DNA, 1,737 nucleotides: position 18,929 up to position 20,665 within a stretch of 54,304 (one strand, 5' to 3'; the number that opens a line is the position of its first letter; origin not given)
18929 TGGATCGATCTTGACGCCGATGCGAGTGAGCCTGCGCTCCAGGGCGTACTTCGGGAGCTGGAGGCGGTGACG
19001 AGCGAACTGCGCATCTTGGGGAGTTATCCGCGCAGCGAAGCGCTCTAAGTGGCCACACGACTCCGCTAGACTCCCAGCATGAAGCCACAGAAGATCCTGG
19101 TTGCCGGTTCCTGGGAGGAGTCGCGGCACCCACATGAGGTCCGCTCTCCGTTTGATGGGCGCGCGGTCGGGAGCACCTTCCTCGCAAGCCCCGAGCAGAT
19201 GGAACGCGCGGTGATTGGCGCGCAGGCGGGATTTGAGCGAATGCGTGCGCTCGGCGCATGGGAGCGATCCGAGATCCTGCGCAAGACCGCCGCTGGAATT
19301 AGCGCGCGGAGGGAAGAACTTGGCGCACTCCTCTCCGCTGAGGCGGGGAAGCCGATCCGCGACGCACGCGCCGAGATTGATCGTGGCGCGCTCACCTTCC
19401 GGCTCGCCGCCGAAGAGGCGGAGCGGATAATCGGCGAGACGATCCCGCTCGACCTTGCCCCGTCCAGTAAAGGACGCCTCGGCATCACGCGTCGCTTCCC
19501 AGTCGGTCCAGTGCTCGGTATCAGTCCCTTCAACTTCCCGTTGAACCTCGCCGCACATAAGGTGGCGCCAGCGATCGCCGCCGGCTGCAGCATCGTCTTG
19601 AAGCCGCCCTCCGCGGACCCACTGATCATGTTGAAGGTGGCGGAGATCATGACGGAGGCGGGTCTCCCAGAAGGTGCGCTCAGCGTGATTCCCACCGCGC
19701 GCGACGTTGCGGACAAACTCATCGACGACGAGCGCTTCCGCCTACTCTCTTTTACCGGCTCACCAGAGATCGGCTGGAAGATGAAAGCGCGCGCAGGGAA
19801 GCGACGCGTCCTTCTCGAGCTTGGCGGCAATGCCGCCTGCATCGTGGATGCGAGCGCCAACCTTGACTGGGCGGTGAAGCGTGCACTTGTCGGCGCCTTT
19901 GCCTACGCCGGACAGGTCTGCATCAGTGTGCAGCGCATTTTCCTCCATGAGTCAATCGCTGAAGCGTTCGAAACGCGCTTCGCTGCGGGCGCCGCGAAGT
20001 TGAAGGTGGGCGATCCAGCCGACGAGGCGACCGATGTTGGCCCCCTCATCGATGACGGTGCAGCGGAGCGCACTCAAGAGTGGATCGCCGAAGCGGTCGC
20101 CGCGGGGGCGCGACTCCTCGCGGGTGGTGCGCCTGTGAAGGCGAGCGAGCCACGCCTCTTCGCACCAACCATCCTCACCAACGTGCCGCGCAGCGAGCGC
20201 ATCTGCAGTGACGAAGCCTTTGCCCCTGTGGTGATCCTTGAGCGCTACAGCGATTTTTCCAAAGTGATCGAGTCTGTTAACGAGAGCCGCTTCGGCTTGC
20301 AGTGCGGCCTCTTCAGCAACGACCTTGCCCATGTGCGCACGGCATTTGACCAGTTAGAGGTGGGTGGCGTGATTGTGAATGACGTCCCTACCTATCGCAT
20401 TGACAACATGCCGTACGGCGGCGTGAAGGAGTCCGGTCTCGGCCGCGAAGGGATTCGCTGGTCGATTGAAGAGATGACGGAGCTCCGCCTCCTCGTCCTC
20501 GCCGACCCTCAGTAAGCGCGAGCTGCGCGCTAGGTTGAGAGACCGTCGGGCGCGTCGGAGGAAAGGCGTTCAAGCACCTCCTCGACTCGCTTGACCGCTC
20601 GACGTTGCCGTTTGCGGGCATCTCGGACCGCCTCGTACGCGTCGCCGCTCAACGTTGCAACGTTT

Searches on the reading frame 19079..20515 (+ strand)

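Call 8: search_protein_families(library=ncbifam, proteins=[window:19079-20515:+])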
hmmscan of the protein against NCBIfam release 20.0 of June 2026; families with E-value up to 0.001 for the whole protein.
window:19079-20515:+ (478 aa): 44 families (the best 25 are shown)
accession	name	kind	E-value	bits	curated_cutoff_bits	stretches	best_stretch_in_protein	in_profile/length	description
NF040648.1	lactal_redase_Meth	equivalog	1.3e-132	443.2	650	1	7-474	2-462/463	lactaldehyde dehydrogenase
NF047626.1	SulfactDhSafD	equivalog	7.5e-113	377.9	700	1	19-474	3-454/454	sulfoacetaldehyde dehydrogenase SafD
TIGR01780.1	SSADH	subfamily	1.6e-101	340.4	646.35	1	21-469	1-447/448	succinate-semialdehyde dehydrogenase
NF040869.1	G3PDH_Arch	equivalog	8.7e-100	334.8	780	1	5-473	21-490/502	NADP-dependent glyceraldehyde-3-phosphate dehydrogenase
TIGR03250.1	PhnAcAld_DH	equivalog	1.5e-99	333.8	635.65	1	10-471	10-467/472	phosphonoacetaldehyde dehydrogenase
TIGR01804.1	BADH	equivalog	6.7e-97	324.9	668.6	1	12-469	6-466/467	betaine-aldehyde dehydrogenase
NF008415.0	PRK11241.1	equivalog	5e-94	315.7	828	1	4-474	11-480/482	NADP-dependent succinate-semialdehyde dehydrogenase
NF009725.0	PRK13252.1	equivalog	3.4e-92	309.4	593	1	10-470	13-475/488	betaine-aldehyde dehydrogenase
NF006916.0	PRK09407.1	equivalog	1.5e-89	301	521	1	11-460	28-478/526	succinic semialdehyde dehydrogenase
NF010000.0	PRK13473.1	subfamily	4.2e-87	292.8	615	1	5-471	4-469/475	aminobutyraldehyde dehydrogenase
NF006915.0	PRK09406.1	equivalog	1.8e-83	280.9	730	1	24-469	8-451/457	NADP-dependent succinic semialdehyde dehydrogenase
TIGR02299.1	HpaE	equivalog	4.5e-83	279.5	638.35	1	8-475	5-477/488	5-carboxymethyl-2-hydroxymuconate semialdehyde dehydrogenase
NF045735.1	PaDhStyDPseudo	equivalog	3.8e-81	273.2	850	1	4-475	3-482/483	phenylacetaldehyde dehydrogenase StyD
NF045736.1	PaDhStyDRhodo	equivalog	1.9e-78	264.1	800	1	5-468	4-471/479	phenylacetaldehyde dehydrogenase StyD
NF002852.0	PRK03137.1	subfamily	7.1e-78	262.6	648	1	28-453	62-490/514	L-glutamate gamma-semialdehyde dehydrogenase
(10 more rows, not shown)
